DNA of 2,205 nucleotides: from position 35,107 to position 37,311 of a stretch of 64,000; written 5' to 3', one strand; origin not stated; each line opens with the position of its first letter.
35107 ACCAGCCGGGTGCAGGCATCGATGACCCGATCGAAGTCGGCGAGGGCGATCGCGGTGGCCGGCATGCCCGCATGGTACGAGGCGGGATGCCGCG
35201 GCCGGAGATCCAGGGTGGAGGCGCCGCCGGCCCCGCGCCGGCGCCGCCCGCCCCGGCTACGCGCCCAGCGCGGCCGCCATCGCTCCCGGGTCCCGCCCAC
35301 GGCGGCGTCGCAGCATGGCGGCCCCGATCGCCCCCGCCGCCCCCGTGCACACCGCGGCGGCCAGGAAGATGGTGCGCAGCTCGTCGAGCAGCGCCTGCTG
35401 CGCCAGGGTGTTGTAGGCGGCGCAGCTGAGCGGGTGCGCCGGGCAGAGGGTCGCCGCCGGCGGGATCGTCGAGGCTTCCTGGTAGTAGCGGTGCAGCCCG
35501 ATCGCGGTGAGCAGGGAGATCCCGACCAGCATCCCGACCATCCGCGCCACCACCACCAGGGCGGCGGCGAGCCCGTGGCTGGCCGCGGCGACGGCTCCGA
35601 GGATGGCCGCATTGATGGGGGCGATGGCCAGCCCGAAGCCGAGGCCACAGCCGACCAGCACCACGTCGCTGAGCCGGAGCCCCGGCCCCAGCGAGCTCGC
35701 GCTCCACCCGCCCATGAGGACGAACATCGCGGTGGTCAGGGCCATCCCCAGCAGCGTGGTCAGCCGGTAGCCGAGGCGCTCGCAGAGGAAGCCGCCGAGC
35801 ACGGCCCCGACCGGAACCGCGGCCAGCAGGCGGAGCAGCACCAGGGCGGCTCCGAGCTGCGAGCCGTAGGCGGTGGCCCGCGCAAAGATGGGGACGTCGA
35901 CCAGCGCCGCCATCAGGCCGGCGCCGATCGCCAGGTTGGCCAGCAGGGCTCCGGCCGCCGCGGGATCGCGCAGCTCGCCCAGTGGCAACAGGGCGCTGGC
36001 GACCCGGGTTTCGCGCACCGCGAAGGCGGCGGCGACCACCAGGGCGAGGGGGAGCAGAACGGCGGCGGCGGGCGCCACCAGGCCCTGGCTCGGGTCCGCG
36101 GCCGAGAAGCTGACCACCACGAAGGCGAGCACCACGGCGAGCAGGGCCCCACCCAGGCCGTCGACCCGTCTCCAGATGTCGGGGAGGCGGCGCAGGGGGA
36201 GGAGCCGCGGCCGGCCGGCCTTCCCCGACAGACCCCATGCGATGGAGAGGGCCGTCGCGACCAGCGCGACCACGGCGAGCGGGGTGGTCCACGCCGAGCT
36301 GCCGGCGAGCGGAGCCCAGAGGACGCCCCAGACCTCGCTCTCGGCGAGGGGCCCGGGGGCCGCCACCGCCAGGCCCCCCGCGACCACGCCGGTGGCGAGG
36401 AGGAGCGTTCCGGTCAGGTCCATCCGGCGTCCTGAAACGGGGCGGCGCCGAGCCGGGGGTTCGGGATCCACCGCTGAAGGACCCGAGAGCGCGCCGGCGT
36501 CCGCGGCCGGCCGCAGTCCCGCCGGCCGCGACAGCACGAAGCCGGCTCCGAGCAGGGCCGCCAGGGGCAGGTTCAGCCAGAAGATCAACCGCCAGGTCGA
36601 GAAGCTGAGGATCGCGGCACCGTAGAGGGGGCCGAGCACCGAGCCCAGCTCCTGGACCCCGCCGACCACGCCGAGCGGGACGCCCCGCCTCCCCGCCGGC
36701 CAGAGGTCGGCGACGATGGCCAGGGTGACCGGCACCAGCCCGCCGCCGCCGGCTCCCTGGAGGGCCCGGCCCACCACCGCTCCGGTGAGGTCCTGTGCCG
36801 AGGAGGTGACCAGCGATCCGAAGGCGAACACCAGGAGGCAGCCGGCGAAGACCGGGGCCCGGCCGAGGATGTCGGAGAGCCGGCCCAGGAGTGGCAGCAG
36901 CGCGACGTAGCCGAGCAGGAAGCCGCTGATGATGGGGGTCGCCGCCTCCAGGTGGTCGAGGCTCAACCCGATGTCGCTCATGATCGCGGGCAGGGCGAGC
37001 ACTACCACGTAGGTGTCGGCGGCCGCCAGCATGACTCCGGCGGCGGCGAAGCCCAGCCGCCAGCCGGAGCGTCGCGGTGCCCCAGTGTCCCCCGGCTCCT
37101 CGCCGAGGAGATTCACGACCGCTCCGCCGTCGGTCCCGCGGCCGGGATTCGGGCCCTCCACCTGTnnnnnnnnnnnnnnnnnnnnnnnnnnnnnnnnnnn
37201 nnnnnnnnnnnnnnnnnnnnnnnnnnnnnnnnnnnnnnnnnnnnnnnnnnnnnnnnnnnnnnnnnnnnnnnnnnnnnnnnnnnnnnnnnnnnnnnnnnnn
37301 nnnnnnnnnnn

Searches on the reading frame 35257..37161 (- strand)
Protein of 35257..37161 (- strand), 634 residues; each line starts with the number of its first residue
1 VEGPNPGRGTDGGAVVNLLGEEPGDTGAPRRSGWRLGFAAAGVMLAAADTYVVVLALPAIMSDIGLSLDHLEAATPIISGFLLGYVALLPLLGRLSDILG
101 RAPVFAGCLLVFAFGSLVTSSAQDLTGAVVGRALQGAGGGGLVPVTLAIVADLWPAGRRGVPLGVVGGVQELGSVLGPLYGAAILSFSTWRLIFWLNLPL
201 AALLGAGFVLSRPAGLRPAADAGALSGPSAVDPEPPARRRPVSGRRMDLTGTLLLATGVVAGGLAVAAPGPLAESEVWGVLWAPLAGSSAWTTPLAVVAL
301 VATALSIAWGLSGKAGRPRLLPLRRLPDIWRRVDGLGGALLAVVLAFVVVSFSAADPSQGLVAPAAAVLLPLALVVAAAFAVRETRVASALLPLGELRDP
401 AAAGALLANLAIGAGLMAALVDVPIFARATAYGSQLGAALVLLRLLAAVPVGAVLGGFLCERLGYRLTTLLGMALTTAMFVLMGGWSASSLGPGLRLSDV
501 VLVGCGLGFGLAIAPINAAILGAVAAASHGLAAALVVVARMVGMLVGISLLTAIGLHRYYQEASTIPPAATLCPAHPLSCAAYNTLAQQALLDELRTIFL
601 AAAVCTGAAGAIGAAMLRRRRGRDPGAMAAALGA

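Call 4: search_protein_families(library=pfam, proteins=[window:35257-37161:-])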
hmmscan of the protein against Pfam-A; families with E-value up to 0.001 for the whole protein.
window:35257-37161:- (634 aa): 2 families
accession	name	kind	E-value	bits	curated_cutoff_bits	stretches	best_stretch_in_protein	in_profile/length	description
PF07690.21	MFS_1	-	1.3e-32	113.5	33.4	1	41-352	3-290/347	Major Facilitator Superfamily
PF00083.30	Sugar_tr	-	8.9e-05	22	22.3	1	78-209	52-189/452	Sugar (and other) transporter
